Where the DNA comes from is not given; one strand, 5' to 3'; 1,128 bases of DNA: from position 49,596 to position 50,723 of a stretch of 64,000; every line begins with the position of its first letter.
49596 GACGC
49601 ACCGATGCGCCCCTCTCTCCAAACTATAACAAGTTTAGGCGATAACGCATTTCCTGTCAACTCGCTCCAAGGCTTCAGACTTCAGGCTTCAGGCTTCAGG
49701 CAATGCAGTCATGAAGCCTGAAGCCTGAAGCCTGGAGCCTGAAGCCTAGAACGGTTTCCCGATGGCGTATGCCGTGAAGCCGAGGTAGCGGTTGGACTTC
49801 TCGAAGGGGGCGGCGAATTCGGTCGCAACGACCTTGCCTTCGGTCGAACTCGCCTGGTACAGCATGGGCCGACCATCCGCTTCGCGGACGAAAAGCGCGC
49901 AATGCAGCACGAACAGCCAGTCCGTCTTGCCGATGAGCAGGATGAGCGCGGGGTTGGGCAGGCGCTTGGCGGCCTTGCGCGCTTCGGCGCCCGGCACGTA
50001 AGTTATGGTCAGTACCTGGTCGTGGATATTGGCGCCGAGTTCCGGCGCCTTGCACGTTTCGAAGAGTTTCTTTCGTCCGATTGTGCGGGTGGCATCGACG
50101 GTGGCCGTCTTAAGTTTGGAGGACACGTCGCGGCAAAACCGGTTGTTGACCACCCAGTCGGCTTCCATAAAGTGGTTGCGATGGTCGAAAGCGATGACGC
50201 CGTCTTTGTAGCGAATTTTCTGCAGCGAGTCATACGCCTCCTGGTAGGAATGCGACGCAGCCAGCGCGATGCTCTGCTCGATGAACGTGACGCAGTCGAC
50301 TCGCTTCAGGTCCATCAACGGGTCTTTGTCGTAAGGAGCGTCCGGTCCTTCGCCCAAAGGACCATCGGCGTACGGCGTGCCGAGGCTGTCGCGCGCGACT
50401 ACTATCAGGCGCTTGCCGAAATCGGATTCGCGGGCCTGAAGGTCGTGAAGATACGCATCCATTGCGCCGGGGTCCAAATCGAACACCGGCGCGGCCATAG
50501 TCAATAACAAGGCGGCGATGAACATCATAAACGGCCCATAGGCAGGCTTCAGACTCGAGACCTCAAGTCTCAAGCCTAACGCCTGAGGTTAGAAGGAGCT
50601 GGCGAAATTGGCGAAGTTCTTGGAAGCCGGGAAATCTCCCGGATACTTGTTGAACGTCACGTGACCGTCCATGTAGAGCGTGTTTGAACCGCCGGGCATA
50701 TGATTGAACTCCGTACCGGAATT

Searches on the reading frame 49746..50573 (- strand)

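Call 85: search_protein_families(library=pfam, proteins=[window:49746-50573:-], max_evalue=0.00001)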
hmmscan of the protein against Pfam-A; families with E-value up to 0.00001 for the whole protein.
window:49746-50573:- (275 aa): 1 family
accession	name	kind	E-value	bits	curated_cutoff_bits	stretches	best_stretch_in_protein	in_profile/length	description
PF07313.18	AmiA-like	-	9.7e-31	107.3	27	1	60-254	3-193/202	N-acetylmuramoyl-L-alanine amidase-like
